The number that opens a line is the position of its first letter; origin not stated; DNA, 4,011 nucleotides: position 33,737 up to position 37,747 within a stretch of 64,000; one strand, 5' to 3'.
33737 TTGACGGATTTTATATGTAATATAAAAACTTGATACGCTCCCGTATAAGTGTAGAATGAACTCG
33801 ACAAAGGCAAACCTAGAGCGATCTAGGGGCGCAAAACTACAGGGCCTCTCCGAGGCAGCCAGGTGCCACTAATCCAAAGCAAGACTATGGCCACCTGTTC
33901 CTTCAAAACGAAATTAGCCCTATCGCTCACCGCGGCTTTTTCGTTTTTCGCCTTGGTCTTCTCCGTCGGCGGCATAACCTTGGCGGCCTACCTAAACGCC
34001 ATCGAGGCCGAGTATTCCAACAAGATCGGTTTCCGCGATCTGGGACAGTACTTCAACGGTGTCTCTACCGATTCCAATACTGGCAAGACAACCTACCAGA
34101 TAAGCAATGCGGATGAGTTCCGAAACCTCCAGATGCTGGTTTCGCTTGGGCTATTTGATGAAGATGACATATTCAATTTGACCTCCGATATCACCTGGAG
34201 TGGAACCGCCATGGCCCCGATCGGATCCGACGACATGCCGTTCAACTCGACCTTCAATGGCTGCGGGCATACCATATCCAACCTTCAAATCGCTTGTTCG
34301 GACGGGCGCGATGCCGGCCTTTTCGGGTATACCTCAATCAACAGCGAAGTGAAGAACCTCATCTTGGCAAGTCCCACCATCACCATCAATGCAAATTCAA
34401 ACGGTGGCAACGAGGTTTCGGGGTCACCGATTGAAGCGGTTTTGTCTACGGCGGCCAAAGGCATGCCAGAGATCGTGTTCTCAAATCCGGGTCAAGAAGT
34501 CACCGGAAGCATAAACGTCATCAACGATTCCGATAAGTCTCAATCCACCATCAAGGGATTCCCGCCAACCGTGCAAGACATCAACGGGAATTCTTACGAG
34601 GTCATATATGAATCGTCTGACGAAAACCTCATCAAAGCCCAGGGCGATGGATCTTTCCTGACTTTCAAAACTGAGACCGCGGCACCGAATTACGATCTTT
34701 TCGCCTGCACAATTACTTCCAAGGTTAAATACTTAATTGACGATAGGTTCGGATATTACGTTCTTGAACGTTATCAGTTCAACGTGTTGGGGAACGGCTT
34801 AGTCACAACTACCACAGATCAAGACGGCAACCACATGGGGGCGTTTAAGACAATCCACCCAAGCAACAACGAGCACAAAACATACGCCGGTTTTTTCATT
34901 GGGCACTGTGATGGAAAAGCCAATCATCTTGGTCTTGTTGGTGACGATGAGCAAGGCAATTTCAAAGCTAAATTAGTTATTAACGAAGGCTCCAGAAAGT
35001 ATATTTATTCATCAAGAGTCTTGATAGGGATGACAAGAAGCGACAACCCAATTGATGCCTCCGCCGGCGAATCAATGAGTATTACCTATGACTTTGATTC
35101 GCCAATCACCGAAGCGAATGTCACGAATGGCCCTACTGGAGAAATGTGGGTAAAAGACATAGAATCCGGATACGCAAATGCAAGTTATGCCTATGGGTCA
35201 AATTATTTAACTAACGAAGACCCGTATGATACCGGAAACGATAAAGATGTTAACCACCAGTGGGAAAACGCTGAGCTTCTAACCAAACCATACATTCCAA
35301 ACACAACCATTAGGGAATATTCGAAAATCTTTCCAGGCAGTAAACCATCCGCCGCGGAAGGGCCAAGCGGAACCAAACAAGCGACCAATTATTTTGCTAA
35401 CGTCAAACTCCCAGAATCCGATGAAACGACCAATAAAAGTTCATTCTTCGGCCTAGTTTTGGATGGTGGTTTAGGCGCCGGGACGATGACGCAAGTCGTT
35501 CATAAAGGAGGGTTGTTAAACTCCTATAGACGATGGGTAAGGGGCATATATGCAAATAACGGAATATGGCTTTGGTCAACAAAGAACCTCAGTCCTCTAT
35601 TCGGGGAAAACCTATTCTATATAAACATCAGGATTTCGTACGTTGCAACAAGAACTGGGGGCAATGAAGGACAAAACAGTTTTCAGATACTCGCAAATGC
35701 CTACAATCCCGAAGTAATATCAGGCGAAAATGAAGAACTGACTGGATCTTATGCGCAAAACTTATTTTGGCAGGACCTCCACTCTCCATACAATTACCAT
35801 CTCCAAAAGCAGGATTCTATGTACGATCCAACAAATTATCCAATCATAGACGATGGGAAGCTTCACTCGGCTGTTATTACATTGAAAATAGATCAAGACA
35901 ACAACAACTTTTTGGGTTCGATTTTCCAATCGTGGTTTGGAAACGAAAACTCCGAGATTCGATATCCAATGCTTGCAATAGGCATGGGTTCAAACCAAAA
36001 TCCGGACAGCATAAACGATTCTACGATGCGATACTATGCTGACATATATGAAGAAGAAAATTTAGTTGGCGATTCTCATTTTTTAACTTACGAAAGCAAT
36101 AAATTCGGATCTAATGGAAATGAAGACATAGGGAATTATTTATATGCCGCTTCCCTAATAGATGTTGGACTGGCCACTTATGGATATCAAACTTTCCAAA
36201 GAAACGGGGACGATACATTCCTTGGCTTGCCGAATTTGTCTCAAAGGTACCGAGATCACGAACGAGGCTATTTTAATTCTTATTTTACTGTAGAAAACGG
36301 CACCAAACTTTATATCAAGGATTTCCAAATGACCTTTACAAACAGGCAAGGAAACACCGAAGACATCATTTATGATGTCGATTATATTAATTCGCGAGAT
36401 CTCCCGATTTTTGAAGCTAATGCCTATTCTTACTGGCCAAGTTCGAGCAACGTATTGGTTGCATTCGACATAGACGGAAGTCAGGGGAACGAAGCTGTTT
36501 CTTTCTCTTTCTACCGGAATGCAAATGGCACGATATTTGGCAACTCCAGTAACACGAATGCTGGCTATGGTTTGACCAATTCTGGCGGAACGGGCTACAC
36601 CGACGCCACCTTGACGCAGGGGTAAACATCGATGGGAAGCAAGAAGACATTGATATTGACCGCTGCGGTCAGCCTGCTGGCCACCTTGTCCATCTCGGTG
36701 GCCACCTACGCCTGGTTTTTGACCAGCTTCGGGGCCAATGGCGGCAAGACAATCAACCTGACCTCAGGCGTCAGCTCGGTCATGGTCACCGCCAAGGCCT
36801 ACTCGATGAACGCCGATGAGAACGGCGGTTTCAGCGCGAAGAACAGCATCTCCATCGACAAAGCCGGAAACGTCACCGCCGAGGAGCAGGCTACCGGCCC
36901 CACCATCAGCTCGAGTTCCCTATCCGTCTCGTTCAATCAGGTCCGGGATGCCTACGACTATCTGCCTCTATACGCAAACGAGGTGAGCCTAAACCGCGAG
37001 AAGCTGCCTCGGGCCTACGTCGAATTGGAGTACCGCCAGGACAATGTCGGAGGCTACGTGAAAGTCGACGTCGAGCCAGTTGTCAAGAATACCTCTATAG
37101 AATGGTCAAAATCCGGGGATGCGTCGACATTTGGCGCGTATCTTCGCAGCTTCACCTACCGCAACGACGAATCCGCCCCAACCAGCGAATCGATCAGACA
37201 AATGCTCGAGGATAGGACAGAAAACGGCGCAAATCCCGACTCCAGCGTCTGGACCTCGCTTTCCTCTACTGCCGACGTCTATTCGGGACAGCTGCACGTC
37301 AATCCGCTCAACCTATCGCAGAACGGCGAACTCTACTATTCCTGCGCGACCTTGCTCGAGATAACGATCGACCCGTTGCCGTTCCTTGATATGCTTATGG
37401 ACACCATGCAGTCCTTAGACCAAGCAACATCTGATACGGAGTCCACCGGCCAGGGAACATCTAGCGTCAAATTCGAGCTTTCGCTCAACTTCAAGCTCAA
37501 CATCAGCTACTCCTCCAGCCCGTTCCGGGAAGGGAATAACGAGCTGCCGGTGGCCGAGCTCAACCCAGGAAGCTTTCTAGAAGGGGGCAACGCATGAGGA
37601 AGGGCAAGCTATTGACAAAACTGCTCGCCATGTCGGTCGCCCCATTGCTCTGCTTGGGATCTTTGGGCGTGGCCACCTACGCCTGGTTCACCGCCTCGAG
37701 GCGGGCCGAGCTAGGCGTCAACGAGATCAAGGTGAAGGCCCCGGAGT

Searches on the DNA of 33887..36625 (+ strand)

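Call 15: search_rna_families(sources=[L004, L005, L006, L007, L008, L009, L010, L011, L012, L013], threshold=gathering)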
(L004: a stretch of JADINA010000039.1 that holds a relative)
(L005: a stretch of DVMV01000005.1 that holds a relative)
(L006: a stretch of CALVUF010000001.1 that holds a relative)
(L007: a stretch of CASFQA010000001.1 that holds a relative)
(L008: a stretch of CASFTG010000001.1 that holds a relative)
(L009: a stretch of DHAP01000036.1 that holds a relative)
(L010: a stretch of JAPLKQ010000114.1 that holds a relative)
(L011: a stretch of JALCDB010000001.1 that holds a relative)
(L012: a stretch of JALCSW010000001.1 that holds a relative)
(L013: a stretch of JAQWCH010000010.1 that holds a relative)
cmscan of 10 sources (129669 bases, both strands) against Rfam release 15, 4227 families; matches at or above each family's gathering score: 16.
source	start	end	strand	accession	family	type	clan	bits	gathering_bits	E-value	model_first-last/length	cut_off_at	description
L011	13437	13508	-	RF00005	tRNA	Gene; tRNA;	CL00001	71.5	29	2.4e-13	1-71/71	no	tRNA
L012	12177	12248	-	RF00005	tRNA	Gene; tRNA;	CL00001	71.5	29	2.4e-13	1-71/71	no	tRNA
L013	11648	11725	+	RF01051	c-di-GMP-I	Cis-reg; riboswitch;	CL00126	61.6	35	2.5e-09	1-87/87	no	c-di-GMP-I riboswitch aptamer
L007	5943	6017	+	RF03167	c-di-GMP-I-GGC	Cis-reg; riboswitch;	CL00126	60.6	59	1.6e-11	1-80/80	no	c-di-GMP-I-GGC riboswitch aptamer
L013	4867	4943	+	RF01051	c-di-GMP-I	Cis-reg; riboswitch;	CL00126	59.6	35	7.9e-09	1-87/87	no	c-di-GMP-I riboswitch aptamer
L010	4959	5042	+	RF01051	c-di-GMP-I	Cis-reg; riboswitch;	CL00126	57.9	35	2.1e-08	1-87/87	no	c-di-GMP-I riboswitch aptamer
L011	13354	13427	-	RF00005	tRNA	Gene; tRNA;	CL00001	56.8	29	2.7e-09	1-71/71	no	tRNA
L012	12094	12167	-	RF00005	tRNA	Gene; tRNA;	CL00001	56.8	29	2.7e-09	1-71/71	no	tRNA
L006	5884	5958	+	RF01051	c-di-GMP-I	Cis-reg; riboswitch;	CL00126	56.7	35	4e-08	1-87/87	no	c-di-GMP-I riboswitch aptamer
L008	5884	5958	+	RF01051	c-di-GMP-I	Cis-reg; riboswitch;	CL00126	56.4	35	4.8e-08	1-87/87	no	c-di-GMP-I riboswitch aptamer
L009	2119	2197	-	RF01051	c-di-GMP-I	Cis-reg; riboswitch;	CL00126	55.7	35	7.1e-08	1-87/87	no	c-di-GMP-I riboswitch aptamer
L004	5875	5949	+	RF01051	c-di-GMP-I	Cis-reg; riboswitch;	CL00126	52.9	35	3.4e-07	1-87/87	no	c-di-GMP-I riboswitch aptamer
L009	4151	4230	+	RF01051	c-di-GMP-I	Cis-reg; riboswitch;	CL00126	52.5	35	4.2e-07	1-87/87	no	c-di-GMP-I riboswitch aptamer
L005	5910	5984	+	RF01051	c-di-GMP-I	Cis-reg; riboswitch;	CL00126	51.8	35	6.4e-07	1-87/87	no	c-di-GMP-I riboswitch aptamer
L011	3385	3467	+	RF01051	c-di-GMP-I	Cis-reg; riboswitch;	CL00126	48.2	35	4.7e-06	1-87/87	no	c-di-GMP-I riboswitch aptamer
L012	3385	3467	+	RF01051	c-di-GMP-I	Cis-reg; riboswitch;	CL00126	48.2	35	4.7e-06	1-87/87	no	c-di-GMP-I riboswitch aptamer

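Call 16: search_rna_families(sources=[L014, L015, L016, L017, L018, L019, L020, L021], threshold=gathering)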
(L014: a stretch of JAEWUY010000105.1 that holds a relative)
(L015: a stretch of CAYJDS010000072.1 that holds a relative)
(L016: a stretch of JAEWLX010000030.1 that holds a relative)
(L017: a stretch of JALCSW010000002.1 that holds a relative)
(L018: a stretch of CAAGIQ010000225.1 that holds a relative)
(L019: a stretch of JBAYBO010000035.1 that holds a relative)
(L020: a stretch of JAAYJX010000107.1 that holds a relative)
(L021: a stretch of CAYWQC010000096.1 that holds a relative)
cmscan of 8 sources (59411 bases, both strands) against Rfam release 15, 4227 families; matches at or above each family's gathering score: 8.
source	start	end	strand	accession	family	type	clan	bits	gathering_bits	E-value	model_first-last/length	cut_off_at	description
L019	5059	5142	+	RF01051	c-di-GMP-I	Cis-reg; riboswitch;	CL00126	68.3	35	2.7e-11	1-87/87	no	c-di-GMP-I riboswitch aptamer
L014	5062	5144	+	RF01051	c-di-GMP-I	Cis-reg; riboswitch;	CL00126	66.9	35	5.9e-11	1-87/87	no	c-di-GMP-I riboswitch aptamer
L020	9166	9244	+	RF01051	c-di-GMP-I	Cis-reg; riboswitch;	CL00126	66.5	35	7.5e-11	1-87/87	no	c-di-GMP-I riboswitch aptamer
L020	903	983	+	RF01051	c-di-GMP-I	Cis-reg; riboswitch;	CL00126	65.5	35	1.3e-10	1-87/87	no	c-di-GMP-I riboswitch aptamer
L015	138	215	+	RF01051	c-di-GMP-I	Cis-reg; riboswitch;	CL00126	65.4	35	1.4e-10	1-87/87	no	c-di-GMP-I riboswitch aptamer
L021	264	342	+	RF01051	c-di-GMP-I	Cis-reg; riboswitch;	CL00126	62.2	35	8.4e-10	1-87/87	no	c-di-GMP-I riboswitch aptamer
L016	520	601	+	RF01051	c-di-GMP-I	Cis-reg; riboswitch;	CL00126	61.2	35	1.5e-09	1-87/87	no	c-di-GMP-I riboswitch aptamer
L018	2189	2265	+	RF01051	c-di-GMP-I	Cis-reg; riboswitch;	CL00126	52.8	35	1.7e-07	1-87/87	no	c-di-GMP-I riboswitch aptamer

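Call 20: search_rna_families(source=L007, start=5880, end=6080, threshold=evalue, max_evalue=1, show_alignments=3)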
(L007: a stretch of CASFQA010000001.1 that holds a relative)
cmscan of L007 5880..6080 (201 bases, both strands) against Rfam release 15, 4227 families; matches with E-value up to 1: 1.
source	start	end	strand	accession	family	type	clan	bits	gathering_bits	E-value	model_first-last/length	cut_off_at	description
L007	5943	6017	+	RF03167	c-di-GMP-I-GGC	Cis-reg; riboswitch;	CL00126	60.6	59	2.5e-14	1-80/80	no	c-di-GMP-I-GGC riboswitch aptamer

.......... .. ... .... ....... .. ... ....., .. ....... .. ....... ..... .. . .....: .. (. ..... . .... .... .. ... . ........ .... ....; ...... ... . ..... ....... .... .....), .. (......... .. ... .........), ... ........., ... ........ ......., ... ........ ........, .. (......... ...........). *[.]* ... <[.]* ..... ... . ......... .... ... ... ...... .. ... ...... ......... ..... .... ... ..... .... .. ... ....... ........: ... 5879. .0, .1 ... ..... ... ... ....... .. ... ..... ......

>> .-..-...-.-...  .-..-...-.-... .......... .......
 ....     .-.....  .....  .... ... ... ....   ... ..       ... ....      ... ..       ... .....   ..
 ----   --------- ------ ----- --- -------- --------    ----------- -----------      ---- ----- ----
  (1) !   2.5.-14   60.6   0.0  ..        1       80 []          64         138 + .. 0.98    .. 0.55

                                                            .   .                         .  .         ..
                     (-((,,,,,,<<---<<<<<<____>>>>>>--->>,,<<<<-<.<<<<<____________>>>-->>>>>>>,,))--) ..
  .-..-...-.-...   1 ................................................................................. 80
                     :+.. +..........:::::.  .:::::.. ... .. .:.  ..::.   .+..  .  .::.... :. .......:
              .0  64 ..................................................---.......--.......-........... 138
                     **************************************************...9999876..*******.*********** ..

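Call 66: search_rna_families(sources=[L065, L066, L067, L068], threshold=gathering)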
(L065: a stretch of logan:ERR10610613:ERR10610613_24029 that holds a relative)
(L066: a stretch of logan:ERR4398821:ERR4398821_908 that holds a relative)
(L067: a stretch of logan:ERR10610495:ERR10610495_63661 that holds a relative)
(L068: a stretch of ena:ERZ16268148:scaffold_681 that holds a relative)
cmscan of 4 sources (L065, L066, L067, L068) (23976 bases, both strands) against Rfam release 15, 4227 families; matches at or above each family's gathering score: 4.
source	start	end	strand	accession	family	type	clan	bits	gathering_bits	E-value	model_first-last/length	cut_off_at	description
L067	1506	1580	+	RF03167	c-di-GMP-I-GGC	Cis-reg; riboswitch;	CL00126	60.6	59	2.9e-12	1-80/80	no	c-di-GMP-I-GGC riboswitch aptamer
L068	1506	1580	+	RF03167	c-di-GMP-I-GGC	Cis-reg; riboswitch;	CL00126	60.6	59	2.9e-12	1-80/80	no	c-di-GMP-I-GGC riboswitch aptamer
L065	1410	1484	+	RF01051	c-di-GMP-I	Cis-reg; riboswitch;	CL00126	55.1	35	1.8e-08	1-87/87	no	c-di-GMP-I riboswitch aptamer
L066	1416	1490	+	RF01051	c-di-GMP-I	Cis-reg; riboswitch;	CL00126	51.3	35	1.5e-07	1-87/87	no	c-di-GMP-I riboswitch aptamer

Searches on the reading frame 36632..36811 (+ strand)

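Call 47: search_protein_families(library=ncbifam, proteins=[window:36632-36811:+], max_evalue=10)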
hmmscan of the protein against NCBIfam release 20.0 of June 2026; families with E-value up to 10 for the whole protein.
seq(60 aa): 1 family
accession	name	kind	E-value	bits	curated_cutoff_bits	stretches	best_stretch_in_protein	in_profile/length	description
TIGR02184.2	Myco_arth_vir_N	domain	6.6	6.9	25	1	4-26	7-31/33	MspA/MspB/MIB-like signal-anchor domain-contatining protein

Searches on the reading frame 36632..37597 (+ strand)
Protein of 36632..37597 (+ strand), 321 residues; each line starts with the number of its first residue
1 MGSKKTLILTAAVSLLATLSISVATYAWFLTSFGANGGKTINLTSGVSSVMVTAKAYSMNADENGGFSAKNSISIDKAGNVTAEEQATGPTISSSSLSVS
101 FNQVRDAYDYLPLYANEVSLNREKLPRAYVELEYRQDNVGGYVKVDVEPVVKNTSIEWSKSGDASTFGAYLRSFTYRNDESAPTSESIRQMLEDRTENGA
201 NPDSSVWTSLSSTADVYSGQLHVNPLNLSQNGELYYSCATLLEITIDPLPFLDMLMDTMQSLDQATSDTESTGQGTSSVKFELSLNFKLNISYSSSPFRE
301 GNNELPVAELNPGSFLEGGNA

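Call 9: search_protein_families(library=pfam, proteins=[window:36632-37597:+], max_evalue=0.01)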
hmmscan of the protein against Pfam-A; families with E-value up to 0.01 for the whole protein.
window:36632-37597:+ (321 aa): 0 families

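Call 10: search_protein_families(library=ncbifam, proteins=[window:36632-37597:+], max_evalue=0.01)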
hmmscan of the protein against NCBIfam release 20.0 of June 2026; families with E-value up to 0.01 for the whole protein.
window:36632-37597:+ (321 aa): 0 families

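Call 11: find_encoding_contigs(protein=window:36632-37597:+, flank=10000, max_places=10)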
Protein window:36632-37597:+ (321 aa): 4 contigs read that carry it; 3 places shown.
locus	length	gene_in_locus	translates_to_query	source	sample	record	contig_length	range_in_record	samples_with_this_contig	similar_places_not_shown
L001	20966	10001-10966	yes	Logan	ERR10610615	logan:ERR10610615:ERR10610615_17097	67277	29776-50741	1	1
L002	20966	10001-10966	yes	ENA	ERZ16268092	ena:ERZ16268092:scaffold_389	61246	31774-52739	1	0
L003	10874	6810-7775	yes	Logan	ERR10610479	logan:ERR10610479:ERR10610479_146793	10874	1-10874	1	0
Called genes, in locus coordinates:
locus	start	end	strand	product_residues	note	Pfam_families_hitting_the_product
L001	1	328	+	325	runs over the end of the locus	-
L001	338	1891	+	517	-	-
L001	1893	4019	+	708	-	PF09823:DUF2357 (weak)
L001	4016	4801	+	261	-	-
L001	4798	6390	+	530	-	PF00563:EAL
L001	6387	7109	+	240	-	PF01048:PNP_UDP_1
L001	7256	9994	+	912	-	-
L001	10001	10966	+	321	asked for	-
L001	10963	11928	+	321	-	-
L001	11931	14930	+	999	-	PF00563:EAL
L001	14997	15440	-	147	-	PF01989:AcnX_swivel_put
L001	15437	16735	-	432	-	PF04412:AcnX, PF28403:AcnX_2nd, PF28406:AcnX_3rd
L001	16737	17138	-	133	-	PF02142:MGS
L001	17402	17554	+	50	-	-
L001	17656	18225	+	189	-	PF07155:ECF-ribofla_trS, PF12822:ECF_trnsprt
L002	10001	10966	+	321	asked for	-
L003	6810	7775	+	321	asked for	-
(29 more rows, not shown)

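Call 26: find_homologous_proteins(query=window:36632-37597:+)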
Query window:36632-37597:+ (321 aa): 29 proteins with E <= 0.001 among 2219 candidates.
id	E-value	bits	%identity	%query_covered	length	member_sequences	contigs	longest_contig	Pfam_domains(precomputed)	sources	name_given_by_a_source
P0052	1.2e-202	690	100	100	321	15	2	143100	-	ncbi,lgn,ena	-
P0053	2.1e-162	558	83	100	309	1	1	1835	-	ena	-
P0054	3.5e-162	557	84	100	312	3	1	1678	-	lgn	-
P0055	6.1e-160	550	83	100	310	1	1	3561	-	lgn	-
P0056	6.4e-160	550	83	100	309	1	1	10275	-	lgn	-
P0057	4.3e-157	540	82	100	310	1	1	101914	-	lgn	-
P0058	4.4e-157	540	82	100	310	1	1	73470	-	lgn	-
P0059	1.2e-156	539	82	100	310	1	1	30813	-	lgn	-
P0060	1.4e-156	539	82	100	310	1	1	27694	-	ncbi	-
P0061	2.1e-156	538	82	100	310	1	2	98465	-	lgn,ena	-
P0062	2.3e-156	538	82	100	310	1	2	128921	-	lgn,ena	-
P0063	2.9e-156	538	81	100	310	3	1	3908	-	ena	-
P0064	6.1e-156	536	81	100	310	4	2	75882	-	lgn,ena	-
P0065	7.3e-156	536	81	100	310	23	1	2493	-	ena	-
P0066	1.3e-155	535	81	100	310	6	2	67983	-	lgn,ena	-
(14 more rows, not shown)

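Call 48: predict_structure(alignment_id=A4)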
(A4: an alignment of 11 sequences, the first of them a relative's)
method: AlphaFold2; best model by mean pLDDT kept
length: 321 residues; sequences in the alignment: 11
mean_pLDDT: 51.6   pTM: 0.56
mean pLDDT of the five models: 51.6, 51.6, 51.0, 50.7, 50.7
residues with pLDDT >= 90: 0; 70-90: 39; 50-70: 124; < 50: 158
segments of 3 or more residues with pLDDT < 50: 1-49, 58-71, 85-104, 106-108, 111-122, 151-162, 180-182, 196-205, 227-233, 267-280, 311-321
pLDDT, mean of each block of 10 residues (from residue 1): 41 39 31 28 38 50 38 52 44 36 46 41 59 63 69 44 58 63 55 50 55 70 59 56 70 67 53 43 60 71 75 32 25
secondary structure, 60 per line:
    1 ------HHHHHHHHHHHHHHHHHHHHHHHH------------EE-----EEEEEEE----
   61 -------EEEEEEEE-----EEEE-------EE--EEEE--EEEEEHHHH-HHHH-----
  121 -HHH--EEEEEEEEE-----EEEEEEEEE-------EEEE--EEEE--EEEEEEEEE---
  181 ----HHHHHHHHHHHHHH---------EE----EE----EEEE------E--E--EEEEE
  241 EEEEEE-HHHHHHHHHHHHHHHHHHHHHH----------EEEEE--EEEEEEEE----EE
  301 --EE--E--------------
elements in order: H7-30 E50-56 E68-75 E81-84 E96-99 E102-106 H107-110 H112-115 E127-135 E141-149 E157-160 E163-166 E169-177 H185-198 E220-223 E236-246 H248-269 E280-284 E287-294
